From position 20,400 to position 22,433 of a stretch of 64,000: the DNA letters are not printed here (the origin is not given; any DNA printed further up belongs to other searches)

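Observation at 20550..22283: [NiFe] large subunit fused in frame to its own maturation endopeptidase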

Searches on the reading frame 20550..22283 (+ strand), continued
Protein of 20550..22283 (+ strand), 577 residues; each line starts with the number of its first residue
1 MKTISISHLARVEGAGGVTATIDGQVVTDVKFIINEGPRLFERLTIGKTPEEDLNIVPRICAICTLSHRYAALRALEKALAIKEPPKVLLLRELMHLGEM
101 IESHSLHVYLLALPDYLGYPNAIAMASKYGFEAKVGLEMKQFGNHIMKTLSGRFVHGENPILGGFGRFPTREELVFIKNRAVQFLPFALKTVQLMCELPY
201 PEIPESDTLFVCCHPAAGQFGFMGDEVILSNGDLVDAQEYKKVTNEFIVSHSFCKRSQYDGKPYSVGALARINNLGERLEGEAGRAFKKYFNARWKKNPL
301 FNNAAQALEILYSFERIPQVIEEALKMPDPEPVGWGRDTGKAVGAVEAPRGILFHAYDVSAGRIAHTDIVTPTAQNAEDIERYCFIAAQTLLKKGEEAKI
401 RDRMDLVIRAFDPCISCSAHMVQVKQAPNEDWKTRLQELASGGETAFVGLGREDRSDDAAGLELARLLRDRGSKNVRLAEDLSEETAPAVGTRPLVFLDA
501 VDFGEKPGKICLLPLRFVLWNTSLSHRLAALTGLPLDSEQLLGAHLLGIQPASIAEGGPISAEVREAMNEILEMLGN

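Call 61: search_protein_families(library=pfam, proteins=[L019:211-549:+, L019:542-883:+, L019:888-1490:+, L019:1480-1947:+, L019:2045-4072:+, L019:4069-4917:+], max_evalue=0.001)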
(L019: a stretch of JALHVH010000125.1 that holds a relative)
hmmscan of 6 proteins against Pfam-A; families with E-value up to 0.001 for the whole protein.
L019:211-549:+ (112 aa): 1 family
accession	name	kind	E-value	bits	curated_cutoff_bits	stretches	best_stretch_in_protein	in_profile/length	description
PF04066.18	MrpF_PhaF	-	1e-17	64.7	23.3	1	54-106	1-53/53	Multiple resistance and pH regulation protein F (MrpF / PhaF)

L019:542-883:+ (113 aa): 1 family
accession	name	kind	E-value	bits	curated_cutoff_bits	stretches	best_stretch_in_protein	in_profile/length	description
PF03334.19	PhaG_MnhG_YufB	-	4.2e-24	85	23.4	1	10-89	1-80/80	Na+/H+ antiporter subunit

L019:888-1490:+ (200 aa): 10 families
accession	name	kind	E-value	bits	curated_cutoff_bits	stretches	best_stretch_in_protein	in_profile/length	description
PF00037.32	Fer4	-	7.6e-12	45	21.1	1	41-63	2-24/24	4Fe-4S binding domain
PF12838.12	Fer4_7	-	3.3e-10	40.7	27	1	47-93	2-49/52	4Fe-4S dicluster domain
PF12837.12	Fer4_6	-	1.4e-08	34.7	25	1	40-62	2-24/24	4Fe-4S binding domain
PF13237.11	Fer4_10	-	8.7e-08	32.4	25.5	1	40-92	2-52/53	4Fe-4S dicluster domain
PF13187.11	Fer4_9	-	4.2e-07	30.3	27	1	47-93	2-48/52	4Fe-4S dicluster domain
PF12797.12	Fer4_2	-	1.4e-06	28.3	24.5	1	39-59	2-22/22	4Fe-4S binding domain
PF13183.11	Fer4_8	-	1.5e-05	25.9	27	0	46-92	4-64/68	4Fe-4S dicluster domain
PF14697.11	Fer4_21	-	1.8e-05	25.2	35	1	43-64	37-59/59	4Fe-4S dicluster domain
PF13484.11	Fer4_16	-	0.0001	23.4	30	1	47-66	2-21/66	4Fe-4S double cluster binding domain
PF13534.11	Fer4_17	-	0.00049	21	22.2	0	46-92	1-56/61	4Fe-4S dicluster domain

L019:1480-1947:+ (155 aa): 1 family
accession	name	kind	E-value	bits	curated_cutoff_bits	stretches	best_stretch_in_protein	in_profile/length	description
PF01750.23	HycI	-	4.8e-07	30.1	23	1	60-149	27-121/130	Hydrogenase maturation protease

L019:2045-4072:+ (675 aa): 6 families
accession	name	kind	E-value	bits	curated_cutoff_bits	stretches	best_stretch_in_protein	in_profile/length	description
PF17202.10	sCache_3_3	-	2.4e-34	118.3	28.8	1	229-340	3-104/107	Single cache domain 3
PF17201.10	Cache_3-Cache_2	-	1.7e-26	93.7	27.7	1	223-334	72-185/299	Cache 3/Cache 2 fusion domain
PF02518.31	HATPase_c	-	5.8e-24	85.1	26.4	1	563-671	2-110/111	Histidine kinase-, DNA gyrase B-, and HSP90-like ATPase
PF00672.30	HAMP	-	4.6e-19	68.9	25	1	367-416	4-53/53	HAMP domain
PF00512.31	HisKA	-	6.7e-12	45.7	26.9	1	456-518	3-64/66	His Kinase A (phospho-acceptor) domain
PF17203.10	sCache_3_2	-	1e-09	39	28.4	1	253-335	54-130/140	Single cache domain 3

L019:4069-4917:+ (282 aa): 7 families
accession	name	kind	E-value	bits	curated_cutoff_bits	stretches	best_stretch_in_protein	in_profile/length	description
PF00158.32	Sigma54_activat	-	3.4e-52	177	20.2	1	145-273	1-129/168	Sigma-54 interaction domain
PF00072.30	Response_reg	-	1.1e-32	112.9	30.2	1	7-116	1-110/111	Response regulator receiver domain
PF14532.12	Sigma54_activ_2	-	3.6e-13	50.4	25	1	146-266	1-98/138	Sigma-54 interaction domain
PF07728.20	AAA_5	-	6.2e-07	29.9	22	1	169-267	2-96/139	AAA domain (dynein-related subfamily)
PF07724.20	AAA_2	-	6.5e-06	26.7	27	1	168-267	5-105/166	AAA domain (Cdc48 subfamily)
PF00004.35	AAA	-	8.2e-06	26.7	21.2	1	169-265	1-96/131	ATPase family associated with various cellular activities (AAA)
PF13191.12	AAA_16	-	6.3e-05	24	32.6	1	150-221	7-85/167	AAA ATPase domain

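Call 79: list_cluster_members(proteins=[P0285, P0289, P0290, P0291, P0274, P0278, P0356, P0382, P0087, P0032])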
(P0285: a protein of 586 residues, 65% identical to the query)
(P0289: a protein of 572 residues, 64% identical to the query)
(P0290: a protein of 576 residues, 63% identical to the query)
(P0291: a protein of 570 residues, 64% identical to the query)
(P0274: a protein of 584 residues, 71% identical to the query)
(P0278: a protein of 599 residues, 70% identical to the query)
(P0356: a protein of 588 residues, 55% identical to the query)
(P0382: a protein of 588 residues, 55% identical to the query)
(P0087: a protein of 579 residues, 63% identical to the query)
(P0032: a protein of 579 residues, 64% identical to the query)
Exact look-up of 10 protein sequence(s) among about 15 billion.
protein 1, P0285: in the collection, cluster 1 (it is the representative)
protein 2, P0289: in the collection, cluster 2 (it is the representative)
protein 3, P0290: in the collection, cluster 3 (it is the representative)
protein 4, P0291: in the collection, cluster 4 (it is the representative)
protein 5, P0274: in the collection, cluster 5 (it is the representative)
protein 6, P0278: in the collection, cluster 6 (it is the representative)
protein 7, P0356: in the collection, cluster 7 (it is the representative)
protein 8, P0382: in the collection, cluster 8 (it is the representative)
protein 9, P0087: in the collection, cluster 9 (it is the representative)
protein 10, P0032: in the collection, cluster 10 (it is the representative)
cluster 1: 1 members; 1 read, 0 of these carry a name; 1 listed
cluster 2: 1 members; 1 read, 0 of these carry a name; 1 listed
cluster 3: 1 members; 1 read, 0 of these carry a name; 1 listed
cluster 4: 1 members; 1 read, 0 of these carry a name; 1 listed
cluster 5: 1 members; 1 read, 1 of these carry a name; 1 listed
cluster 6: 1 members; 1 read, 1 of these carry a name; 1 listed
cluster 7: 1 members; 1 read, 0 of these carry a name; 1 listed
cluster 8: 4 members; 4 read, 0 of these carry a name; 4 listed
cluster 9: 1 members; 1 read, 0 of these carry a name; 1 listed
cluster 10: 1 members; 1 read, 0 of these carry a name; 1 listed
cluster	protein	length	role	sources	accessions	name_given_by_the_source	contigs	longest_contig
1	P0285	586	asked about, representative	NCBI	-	-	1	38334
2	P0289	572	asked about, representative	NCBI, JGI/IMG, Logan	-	-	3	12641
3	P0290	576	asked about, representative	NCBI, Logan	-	-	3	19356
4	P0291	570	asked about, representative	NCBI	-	-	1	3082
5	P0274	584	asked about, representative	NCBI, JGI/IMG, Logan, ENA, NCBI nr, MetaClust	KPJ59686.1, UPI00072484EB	MAG: hypothetical protein AMJ46_10055 [Latescibacteria bacterium DG_63] | status=active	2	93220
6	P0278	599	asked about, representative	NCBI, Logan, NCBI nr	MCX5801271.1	MAG: hydrogenase maturation protease [Candidatus Eisenbacteria bacterium] | hydrogenase maturation protease [Candidatus Eisenbacteria bacterium]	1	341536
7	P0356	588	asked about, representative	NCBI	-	-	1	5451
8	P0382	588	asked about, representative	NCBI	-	-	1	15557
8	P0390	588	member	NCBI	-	-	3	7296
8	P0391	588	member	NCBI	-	-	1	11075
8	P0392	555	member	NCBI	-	-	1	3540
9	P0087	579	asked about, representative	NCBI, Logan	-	-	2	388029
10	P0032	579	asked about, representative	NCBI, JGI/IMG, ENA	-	-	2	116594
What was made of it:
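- Tried and rejected: Taxon names for the unnamed fused lineages: the cluster look-up gave none (call 79).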
